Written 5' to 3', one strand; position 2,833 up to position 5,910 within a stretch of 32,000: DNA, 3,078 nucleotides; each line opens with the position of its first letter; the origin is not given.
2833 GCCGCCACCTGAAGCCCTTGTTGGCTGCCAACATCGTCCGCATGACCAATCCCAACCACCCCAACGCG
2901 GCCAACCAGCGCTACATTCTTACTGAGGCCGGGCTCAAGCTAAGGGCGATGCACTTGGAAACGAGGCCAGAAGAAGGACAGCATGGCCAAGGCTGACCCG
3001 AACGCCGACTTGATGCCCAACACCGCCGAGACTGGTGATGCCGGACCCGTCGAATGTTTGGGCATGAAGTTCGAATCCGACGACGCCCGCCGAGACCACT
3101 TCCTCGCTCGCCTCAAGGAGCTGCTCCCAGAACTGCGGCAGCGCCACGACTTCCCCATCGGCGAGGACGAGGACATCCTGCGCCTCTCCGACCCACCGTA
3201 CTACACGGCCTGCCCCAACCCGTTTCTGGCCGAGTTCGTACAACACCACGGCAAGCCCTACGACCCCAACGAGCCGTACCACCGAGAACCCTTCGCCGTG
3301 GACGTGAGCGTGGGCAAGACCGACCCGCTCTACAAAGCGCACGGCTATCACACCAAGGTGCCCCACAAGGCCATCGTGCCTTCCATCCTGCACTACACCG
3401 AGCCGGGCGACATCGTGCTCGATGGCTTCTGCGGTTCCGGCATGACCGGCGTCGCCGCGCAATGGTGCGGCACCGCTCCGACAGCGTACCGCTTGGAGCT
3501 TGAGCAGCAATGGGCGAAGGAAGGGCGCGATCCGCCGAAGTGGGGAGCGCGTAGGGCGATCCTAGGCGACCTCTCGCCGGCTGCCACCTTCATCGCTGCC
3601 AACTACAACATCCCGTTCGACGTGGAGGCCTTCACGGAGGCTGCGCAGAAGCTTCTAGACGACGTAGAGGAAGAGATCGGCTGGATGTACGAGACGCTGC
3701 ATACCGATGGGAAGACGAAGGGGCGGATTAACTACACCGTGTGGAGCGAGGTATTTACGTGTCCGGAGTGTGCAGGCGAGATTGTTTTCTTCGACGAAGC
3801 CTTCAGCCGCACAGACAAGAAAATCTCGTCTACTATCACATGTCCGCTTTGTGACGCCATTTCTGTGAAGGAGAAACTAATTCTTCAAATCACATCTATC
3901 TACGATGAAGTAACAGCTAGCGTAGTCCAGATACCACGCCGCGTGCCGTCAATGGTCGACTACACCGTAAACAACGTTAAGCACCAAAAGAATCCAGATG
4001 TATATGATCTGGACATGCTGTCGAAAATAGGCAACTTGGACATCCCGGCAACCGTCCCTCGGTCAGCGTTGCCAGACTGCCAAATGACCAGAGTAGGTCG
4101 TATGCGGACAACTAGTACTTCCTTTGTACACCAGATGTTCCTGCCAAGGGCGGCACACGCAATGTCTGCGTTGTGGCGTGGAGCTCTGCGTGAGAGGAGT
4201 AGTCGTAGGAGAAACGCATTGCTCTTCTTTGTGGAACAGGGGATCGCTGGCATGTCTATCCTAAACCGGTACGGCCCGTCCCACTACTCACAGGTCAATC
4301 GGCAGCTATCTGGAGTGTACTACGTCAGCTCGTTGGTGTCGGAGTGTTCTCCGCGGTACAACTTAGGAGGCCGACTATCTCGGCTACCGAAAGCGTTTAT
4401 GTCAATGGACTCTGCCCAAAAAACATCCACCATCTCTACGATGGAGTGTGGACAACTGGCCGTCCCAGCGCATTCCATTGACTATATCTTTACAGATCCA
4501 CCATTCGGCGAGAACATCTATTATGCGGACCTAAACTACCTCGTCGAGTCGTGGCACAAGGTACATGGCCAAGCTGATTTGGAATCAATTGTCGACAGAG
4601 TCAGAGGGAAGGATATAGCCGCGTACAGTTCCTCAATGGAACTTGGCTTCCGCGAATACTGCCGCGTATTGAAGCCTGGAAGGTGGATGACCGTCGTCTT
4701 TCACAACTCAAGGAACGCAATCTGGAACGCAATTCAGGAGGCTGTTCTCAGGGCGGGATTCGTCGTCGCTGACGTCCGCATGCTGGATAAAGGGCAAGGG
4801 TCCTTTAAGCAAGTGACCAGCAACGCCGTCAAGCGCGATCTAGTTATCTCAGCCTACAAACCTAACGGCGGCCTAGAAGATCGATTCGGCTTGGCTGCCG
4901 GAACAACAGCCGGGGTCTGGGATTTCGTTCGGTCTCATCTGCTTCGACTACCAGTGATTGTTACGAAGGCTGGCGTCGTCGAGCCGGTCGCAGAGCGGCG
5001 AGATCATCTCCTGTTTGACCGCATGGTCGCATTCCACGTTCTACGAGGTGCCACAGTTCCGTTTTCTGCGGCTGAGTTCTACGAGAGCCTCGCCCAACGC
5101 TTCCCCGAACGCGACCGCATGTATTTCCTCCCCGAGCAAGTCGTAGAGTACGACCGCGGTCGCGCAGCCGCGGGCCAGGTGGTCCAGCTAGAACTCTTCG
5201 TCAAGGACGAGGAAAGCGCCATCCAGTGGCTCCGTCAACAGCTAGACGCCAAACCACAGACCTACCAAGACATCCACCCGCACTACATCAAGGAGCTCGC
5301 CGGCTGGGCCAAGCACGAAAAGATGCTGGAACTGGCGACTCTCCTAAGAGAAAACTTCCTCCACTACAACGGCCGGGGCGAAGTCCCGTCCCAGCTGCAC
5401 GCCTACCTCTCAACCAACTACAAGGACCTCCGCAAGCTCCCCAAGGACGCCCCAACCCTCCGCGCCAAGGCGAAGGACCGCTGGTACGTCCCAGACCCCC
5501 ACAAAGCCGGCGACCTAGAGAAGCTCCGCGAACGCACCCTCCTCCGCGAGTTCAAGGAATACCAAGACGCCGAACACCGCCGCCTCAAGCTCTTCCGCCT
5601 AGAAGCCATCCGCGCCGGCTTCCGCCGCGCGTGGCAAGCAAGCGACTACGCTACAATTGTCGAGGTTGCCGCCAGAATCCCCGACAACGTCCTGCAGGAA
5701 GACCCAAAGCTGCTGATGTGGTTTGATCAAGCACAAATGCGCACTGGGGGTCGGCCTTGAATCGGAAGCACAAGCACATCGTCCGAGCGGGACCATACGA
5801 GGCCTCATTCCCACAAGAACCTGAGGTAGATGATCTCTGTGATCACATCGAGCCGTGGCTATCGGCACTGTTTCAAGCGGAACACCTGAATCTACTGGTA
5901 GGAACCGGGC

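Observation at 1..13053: BREX type-3-like operon with a SIR2-HerA pair sitting in the helicase (brxHII) slot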

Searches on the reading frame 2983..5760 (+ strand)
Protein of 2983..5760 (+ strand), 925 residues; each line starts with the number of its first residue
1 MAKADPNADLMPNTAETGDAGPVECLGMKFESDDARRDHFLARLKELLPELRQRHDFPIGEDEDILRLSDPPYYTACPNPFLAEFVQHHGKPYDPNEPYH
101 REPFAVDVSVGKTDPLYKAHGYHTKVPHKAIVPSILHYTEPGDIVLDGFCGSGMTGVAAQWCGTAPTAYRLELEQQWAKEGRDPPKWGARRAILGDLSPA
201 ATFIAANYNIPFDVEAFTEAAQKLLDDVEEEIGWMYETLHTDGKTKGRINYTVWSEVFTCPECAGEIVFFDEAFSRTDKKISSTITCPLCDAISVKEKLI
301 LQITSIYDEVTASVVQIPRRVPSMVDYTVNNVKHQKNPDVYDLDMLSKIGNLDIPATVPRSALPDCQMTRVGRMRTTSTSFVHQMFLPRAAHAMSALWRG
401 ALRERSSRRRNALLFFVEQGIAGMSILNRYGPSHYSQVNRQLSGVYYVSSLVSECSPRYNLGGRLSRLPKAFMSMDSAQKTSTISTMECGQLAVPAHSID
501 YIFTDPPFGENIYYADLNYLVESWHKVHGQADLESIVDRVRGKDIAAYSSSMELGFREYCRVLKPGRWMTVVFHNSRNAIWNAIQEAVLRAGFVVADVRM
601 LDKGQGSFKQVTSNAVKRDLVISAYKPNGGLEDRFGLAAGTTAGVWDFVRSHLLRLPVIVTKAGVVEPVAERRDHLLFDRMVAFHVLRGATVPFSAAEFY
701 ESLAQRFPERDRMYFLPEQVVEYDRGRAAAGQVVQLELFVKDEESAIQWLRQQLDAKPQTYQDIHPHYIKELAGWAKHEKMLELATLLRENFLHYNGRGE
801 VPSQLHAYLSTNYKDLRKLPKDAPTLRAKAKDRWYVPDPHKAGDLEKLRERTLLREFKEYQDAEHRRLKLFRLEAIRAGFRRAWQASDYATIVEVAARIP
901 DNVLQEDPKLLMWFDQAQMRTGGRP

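Call 5: search_protein_families(library=pfam, proteins=[window:2983-5760:+], max_evalue=0.01)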
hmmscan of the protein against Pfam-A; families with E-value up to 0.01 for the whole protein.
window:2983-5760:+ (925 aa): 2 families
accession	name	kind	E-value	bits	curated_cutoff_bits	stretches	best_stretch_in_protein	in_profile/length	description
PF01555.25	N6_N4_Mtase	-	5.5e-14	53.1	26.7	2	120-160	160-200/221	DNA methylase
PF03602.21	Cons_hypoth95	-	0.0084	16.2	24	0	488-522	103-138/182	Conserved hypothetical protein 95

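Call 6: search_protein_families(library=padloc, proteins=[window:2983-5760:+], max_evalue=0.01)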
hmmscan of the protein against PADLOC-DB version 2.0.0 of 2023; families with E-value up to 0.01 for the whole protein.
window:2983-5760:+ (925 aa): 30 families (the best 25 are shown)
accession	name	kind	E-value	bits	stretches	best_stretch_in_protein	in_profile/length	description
PDLC02541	PglX|PglXI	-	0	1331.9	1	9-923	5-918/919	PglXI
PDLC03346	MTase_II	-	0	1016.1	3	246-922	358-1065/1068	Type II methyltransferase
PDLC03312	MTase_II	-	1.5e-72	242.9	3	274-619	919-1254/1344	Type II methyltransferase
PDLC03319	MTase_II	-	2.7e-18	64.1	1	489-628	282-423/503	Type II methyltransferase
PDLC03367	MTase_II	-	5.7e-10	36.1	1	192-595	66-444/633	Type II methyltransferase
PDLC03371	MTase_II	-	6e-10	37.1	1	118-160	186-229/260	Type II methyltransferase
PDLC03228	MTase_II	-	1.8e-07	29.2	1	123-177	145-197/227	Type II methyltransferase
PDLC03738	oMTase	-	5.8e-07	26.5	1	124-163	206-245/376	orphan methyltransferase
PDLC03353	MTase_II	-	7.1e-07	27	1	126-160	193-227/260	Type II methyltransferase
PDLC03325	MTase_II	-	1.1e-06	25.7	1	489-578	283-367/426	Type II methyltransferase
PDLC03216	MTase_II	-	1.4e-06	25.6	1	123-161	195-233/364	Type II methyltransferase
PDLC03339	MTase_II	-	1.6e-05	21.9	1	120-160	208-248/399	Type II methyltransferase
PDLC03380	MTase_II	-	2.6e-05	21.6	0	488-575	252-341/393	Type II methyltransferase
PDLC03299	MTase_II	-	2.8e-05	21.7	1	123-163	197-237/296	Type II methyltransferase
PDLC03387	MTase_II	-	4.3e-05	20.8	1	118-160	209-252/289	Type II methyltransferase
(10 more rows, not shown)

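Call 12: find_related_loci(query=window:2983-5760:+, collection=genome_contigs, flank=10000)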
Query window:2983-5760:+ (925 aa) in genome_contigs; peptide patterns used: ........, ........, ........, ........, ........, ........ (x = any residue, [..] = any of these).
175 stretches matched a pattern; 162 encode a relative of the query (tblastn E <= 1e-3); the best 80 are kept; 79 distinct loci.
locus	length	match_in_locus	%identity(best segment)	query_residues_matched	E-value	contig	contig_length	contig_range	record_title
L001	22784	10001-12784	70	1-922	0e+0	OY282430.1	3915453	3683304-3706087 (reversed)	MAG: uncultured Pseudomonadales bacterium genome assembly, chromosome: 1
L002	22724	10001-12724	67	13-922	0e+0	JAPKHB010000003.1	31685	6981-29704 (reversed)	MAG: Planctomycetota bacterium isolate PDA_C_MAG.98 MAG.98_3, whole genome shotgun sequence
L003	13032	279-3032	66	5-922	0e+0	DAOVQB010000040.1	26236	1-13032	MAG TPA_asm: Candidatus Eisenbacteria bacterium isolate CSMAG_1564 CSMAG_1564_k141_914842_length_26236_cov_35.0087, whol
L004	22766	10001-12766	65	1-922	0e+0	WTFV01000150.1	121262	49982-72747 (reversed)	MAG: Acidobacteria bacterium isolate CO36386bin_12 NODE_103_length_121262_cov_21.094475, whole genome shotgun sequence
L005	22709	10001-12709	64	22-922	0e+0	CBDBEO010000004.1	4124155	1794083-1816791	MAG: uncultured Candidatus Binatia bacterium isolate d69ef4bc-d7cd-432e-8a93-c2be756c76d7 genome assembly, contig: conti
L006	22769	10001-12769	65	4-920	0e+0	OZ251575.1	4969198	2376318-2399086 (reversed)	MAG: Spirochaetia bacterium isolate 617b14b6-7821-4a15-9039-de9782a91b86 genome assembly, chromosome: 1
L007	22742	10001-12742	64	10-921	0e+0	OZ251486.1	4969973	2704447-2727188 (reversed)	MAG: Bryobacterales bacterium isolate e73e1c04-a23e-4090-b35f-9f246bdcc4c2 genome assembly, chromosome: 1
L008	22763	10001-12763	65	8-920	0e+0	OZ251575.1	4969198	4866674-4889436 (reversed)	MAG: Spirochaetia bacterium isolate 617b14b6-7821-4a15-9039-de9782a91b86 genome assembly, chromosome: 1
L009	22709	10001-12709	63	22-922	0e+0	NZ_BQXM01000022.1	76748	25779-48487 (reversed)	Desulforhabdus sp. TSK scaffold022, whole genome shotgun sequence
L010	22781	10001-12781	64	4-920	0e+0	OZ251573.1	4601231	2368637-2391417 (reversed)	MAG: Spirochaetia bacterium isolate 136ba4c7-3ba6-41ec-ab90-2fabde2105be genome assembly, chromosome: 1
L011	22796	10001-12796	63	1-920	0e+0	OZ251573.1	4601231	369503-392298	MAG: Spirochaetia bacterium isolate 136ba4c7-3ba6-41ec-ab90-2fabde2105be genome assembly, chromosome: 1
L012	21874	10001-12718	63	17-922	0e+0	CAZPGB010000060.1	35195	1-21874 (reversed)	MAG TPA_asm: uncultured bacterium isolate SRP141376_co4_320 genome assembly, contig: NODE_2160_length_35195_cov_40.06428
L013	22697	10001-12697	65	22-921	0e+0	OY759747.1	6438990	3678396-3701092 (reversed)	MAG: Spirochaetia bacterium isolate 029c9a96-c795-42b2-9c0d-59f5314b817a genome assembly, chromosome: 1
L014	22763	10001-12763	63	4-921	0e+0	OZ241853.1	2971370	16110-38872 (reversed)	MAG: Gammaproteobacteria bacterium isolate 9f978ea2-b772-4466-b0fc-4a38a3b03b23 genome assembly, chromosome: 1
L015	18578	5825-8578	62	10-925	0e+0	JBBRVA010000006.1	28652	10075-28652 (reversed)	MAG: Caldilineales bacterium isolate La3_metabat2.059 La3_metabat2.059_K_75679_L_28652_cov_100.3283, whole genome shotgu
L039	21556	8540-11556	58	17-922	0e+0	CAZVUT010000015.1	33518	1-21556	MAG TPA_asm: uncultured Synergistaceae bacterium isolate SRP263991_co1_3 genome assembly, contig: NODE_1534_length_33518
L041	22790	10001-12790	57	19-922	0e+0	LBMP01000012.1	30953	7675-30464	Desulfocarbo indianensis strain SCBM scaffold12.1, whole genome shotgun sequence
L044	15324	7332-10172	56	20-922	0e+0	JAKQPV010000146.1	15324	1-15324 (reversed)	MAG: Spirochaetota bacterium isolate USMO_maxbin.118 k141_539970, whole genome shotgun sequence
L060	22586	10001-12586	55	26-920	0e+0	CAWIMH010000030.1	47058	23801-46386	MAG: uncultured proteobacterium isolate MFD05377.bin.1.214 genome assembly, contig: contig_88341, whole genome shotgun s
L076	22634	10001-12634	50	16-924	0e+0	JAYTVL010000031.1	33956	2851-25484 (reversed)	MAG: Pirellula sp. isolate GFS_5688 GFS_5688_30, whole genome shotgun sequence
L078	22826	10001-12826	48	8-925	0e+0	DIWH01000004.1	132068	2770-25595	MAG TPA_asm: bacterium UBP9_UBA6111 isolate UBA6111 UBA6111_contig_9669, whole genome shotgun sequence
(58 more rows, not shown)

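Call 17: search_protein_families(library=padloc, proteins=[L078:12813-15608:+, L005:12718-14595:+, L005:14598-15647:+, L012:12727-15498:+, L060:12719-15451:+, L044:10231-11520:+, L044:11510-12181:+, L076:13745-15172:+, L039:11439-12548:+, L041:12799-14514:+], max_evalue=0.00001)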
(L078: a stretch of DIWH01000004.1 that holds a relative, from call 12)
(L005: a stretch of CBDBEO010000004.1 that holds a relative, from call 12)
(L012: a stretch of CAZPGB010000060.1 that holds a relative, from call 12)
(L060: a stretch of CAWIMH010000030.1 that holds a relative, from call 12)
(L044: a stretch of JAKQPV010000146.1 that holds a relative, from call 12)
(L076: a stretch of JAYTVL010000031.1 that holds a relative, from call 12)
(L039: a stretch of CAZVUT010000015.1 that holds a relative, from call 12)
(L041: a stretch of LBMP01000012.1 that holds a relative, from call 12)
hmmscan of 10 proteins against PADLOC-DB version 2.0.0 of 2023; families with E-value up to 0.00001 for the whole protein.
L078:12813-15608:+ (931 aa): 47 families (the best 25 are shown)
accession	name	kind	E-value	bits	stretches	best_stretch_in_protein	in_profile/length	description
PDLC02500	BrxHI|BrxHII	-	0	1157.4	1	12-928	4-930/933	BrxHI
PDLC02621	DrmD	-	6.4e-89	297.4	1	85-610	107-656/1040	DrmD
PDLC00659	HmaA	-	1.5e-79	266.1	2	75-403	81-399/1176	SNF2 helicase / DEAD-box helicase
PDLC02504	BrxHI|BrxHII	-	5.9e-76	254.2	1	77-654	88-654/971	BrxHII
PDLC02620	DrmD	-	7.7e-70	234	1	95-623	96-622/1060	DrmD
PDLC02572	DrmA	-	3.9e-66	221.7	1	85-596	104-639/1043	DrmA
PDLC02619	DrmD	-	1.3e-56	190.2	2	515-634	470-588/872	DrmD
PDLC02623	DrmD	-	1.5e-56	189.8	2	310-609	385-655/1040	DrmD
PDLC02632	DrmD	-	3.9e-55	185.5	1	90-583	115-629/662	DrmD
PDLC02634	DrmD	-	1.1e-50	170.3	1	99-614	92-619/900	DrmD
PDLC02840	DpdE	-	3.3e-44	149.5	3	446-597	522-673/1091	DpdE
PDLC02633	DrmD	-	7.3e-44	147.9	1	83-609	109-659/839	DrmD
PDLC02843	DpdE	-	3.6e-43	145.7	3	97-171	157-232/1091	DpdE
PDLC02844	DpdE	-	1.1e-32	111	2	101-302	156-331/1074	DpdE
PDLC02853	DpdE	-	2e-32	110.1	1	97-617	96-639/985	DpdE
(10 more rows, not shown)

L005:12718-14595:+ (625 aa): 52 families (the best 25 are shown)
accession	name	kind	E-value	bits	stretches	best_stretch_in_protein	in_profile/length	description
PDLC03878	NsnB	-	2.5e-70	236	2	352-611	107-342/345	-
PDLC04148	HEC-03B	-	2.5e-50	169.9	2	372-619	215-452/458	-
PDLC04707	PDC-M55A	-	2e-43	146.9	2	371-620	186-418/421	-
PDLC02979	AriA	-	9.1e-26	89.5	2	469-548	290-373/373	-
PDLC02980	AriA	-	7.9e-19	66.7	1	481-549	235-304/304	-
PDLC04175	HEC-01A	-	4.5e-14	50.3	1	2-54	6-57/363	-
PDLC04176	HEC-01A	-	2.7e-13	48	1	3-55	4-56/371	-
PDLC04178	HEC-01A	-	3.8e-13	47.2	1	2-54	9-60/399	-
PDLC02358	Old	-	5.3e-12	43.3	0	2-49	4-50/578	Old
PDLC02335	AbiLi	-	1.1e-11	42.4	1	1-51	49-105/326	AbiLi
PDLC04135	mad3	-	1.4e-11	42.5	1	2-65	2-59/374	mads_3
PDLC02981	AriAB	-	4.1e-11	40.3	0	504-549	331-378/694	-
PDLC04541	PDC-M25A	-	9.2e-11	39.4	1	1-54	1-53/380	-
PDLC04179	HEC-01A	-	9.5e-11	39.4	1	1-51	1-50/459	-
PDLC04144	HEC-01B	-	1.3e-10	39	0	2-90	3-84/395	-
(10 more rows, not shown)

L005:14598-15647:+ (349 aa): 0 families

L012:12727-15498:+ (923 aa): 7 families
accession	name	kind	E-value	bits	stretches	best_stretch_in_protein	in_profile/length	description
PDLC02208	Ppl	-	1.6e-143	477.9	1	10-916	4-892/894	-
PDLC04135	mad3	-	2.7e-12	44.9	1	298-874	24-339/374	mads_3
PDLC02980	AriA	-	3e-11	41.8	1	783-863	221-303/304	-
PDLC03859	LmuB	-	2.4e-08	31.7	0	431-671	271-487/611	-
PDLC04678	PDC-M49A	-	2.3e-07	27.5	0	821-862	570-612/681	-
PDLC04680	PDC-M49A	-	9.1e-07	25.8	0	46-250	26-205/674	-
PDLC04164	AriA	-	4.1e-06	24.6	0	811-871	185-244/253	-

L060:12719-15451:+ (910 aa): 16 families
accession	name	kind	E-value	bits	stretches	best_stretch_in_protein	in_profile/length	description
PDLC02541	PglX|PglXI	-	0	1168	2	30-815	10-790/919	PglXI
PDLC03346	MTase_II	-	9.4e-252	836.1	3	265-815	358-921/1068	Type II methyltransferase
PDLC03312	MTase_II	-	4e-60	201.7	2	209-632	239-644/1344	Type II methyltransferase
PDLC03319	MTase_II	-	8.2e-19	65.8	1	482-650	256-423/503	Type II methyltransferase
PDLC03371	MTase_II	-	2.3e-10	38.4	1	118-179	166-229/260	Type II methyltransferase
PDLC03325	MTase_II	-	7.4e-10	36.1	1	501-593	274-361/426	Type II methyltransferase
PDLC03216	MTase_II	-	9.6e-10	36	0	141-180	194-233/364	Type II methyltransferase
PDLC03738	oMTase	-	7e-08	29.6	0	142-180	205-243/376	orphan methyltransferase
PDLC03380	MTase_II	-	1.9e-07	28.6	0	514-592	257-337/393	Type II methyltransferase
PDLC03299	MTase_II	-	4.1e-07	27.8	0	142-181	197-236/296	Type II methyltransferase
PDLC03300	MTase_II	-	4.6e-07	27.2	0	140-179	214-253/302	Type II methyltransferase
PDLC03353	MTase_II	-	6.8e-07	27.1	0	142-179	190-227/260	Type II methyltransferase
PDLC03228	MTase_II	-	7.9e-07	27.1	0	142-180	145-183/227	Type II methyltransferase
PDLC03367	MTase_II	-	1.8e-06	24.6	0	519-616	345-444/633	Type II methyltransferase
PDLC03350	MTase_II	-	2e-06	25.5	0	140-180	237-273/312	Type II methyltransferase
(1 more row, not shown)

L044:10231-11520:+ (429 aa): 56 families (the best 25 are shown)
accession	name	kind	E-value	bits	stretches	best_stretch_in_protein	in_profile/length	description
PDLC04182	HEC-01A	-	9.2e-199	658.5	1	1-428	1-402/406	-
PDLC04144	HEC-01B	-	1.5e-100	335.1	1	3-426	2-389/395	-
PDLC02980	AriA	-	8.6e-43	145.4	1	35-378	1-304/304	-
PDLC04183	HEC-01A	-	1.8e-42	143.9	1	6-426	7-398/402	-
PDLC04178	HEC-01A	-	2.3e-39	133.6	1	31-403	26-358/399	-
PDLC04176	HEC-01A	-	3.7e-38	129.8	1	4-427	3-366/371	-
PDLC04175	HEC-01A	-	1.6e-34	117.5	2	240-428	177-360/363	-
PDLC04177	HEC-01A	-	1.9e-34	117.4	1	30-422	23-384/393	-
PDLC04184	HEC-01A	-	6e-33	112.5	1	32-384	20-398/464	-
PDLC04180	HEC-01A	-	8.9e-32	108.7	1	31-417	20-362/382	-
PDLC04181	HEC-01A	-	4.1e-29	99.5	2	233-389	221-356/434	-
PDLC04179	HEC-01A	-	1.1e-27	95.2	2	232-422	262-447/459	-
PDLC02335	AbiLi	-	6.3e-26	89.2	1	7-404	53-265/326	AbiLi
PDLC04135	mad3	-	5.3e-24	83.5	1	4-411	2-360/374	mads_3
PDLC04391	PDC-M07A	-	1.5e-20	71.6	1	31-408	19-384/412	-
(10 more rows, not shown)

L044:11510-12181:+ (223 aa): 6 families
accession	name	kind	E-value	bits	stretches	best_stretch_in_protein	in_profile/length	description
PDLC04205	HEC-01B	-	2.4e-96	319.5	1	6-218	1-211/213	-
PDLC04206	HEC-01B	-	1.3e-57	193.1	1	6-217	1-213/219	-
PDLC04202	HEC-01B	-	2.4e-35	120.5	1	6-219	1-200/204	-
PDLC04204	HEC-01B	-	1.2e-28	98.2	1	6-169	1-165/174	-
PDLC04203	HEC-01B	-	1.5e-21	75.3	1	6-175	1-166/176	-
PDLC04143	HEC-01A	-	4.2e-10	37.6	1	73-213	47-177/190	-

L076:13745-15172:+ (475 aa): 3 families
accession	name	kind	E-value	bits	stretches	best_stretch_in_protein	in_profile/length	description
PDLC02394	pAgo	-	3.6e-14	49.5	1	41-353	58-387/1121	-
PDLC02402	Aga_SIR2-PNTD1-PNTD2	-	7.9e-12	42.1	1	203-392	368-559/876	Class I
PDLC02418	Aga_SIR2-Kinase-PNTD1-PNTD2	-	2.6e-07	27.2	1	283-375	318-419/756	Class I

L039:11439-12548:+ (369 aa): 1 family
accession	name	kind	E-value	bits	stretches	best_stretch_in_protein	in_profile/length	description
PDLC02944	RT_III-A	-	8.7e-14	49.6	1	130-336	369-574/597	-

L041:12799-14514:+ (571 aa): 113 families (the best 25 are shown)
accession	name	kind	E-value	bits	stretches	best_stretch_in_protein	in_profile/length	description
PDLC00094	GajA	-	1.2e-274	910.1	1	1-568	1-567/569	AAA ATPase domain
PDLC00062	GajA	-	6.3e-112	373.1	2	1-363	1-369/639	AAA ATPase domain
PDLC00067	GajA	-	7.6e-76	253.9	1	2-461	4-470/604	AAA ATPase domain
PDLC00070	GajA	-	1.8e-52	176.7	1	1-455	1-453/596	AAA ATPase domain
PDLC00092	GajA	-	3.1e-38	129.7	2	159-424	175-442/604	AAA ATPase domain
PDLC00066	GajA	-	1.6e-37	127.4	1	1-451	1-433/567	AAA ATPase domain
PDLC00071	GajA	-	1.8e-35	120.9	1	1-463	1-448/588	AAA ATPase domain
PDLC00096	GajA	-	1e-34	118.3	1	1-425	1-423/630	AAA ATPase domain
PDLC02979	AriA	-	6e-34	116.4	2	1-84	1-86/373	-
PDLC02358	Old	-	3e-32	110.1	2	251-451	241-448/578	Old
PDLC00090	GajA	-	2.5e-31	107.1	1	1-422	1-449/659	AAA ATPase domain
PDLC00091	GajA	-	4.9e-31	106.2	2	1-88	1-87/627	AAA ATPase domain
PDLC00072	GajA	-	9e-31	105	2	110-425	156-475/709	AAA ATPase domain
PDLC00075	GajA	-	1.4e-30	104.4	1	1-435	1-403/536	AAA ATPase domain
PDLC00069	GajA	-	2.4e-30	103.6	2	1-88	1-86/687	AAA ATPase domain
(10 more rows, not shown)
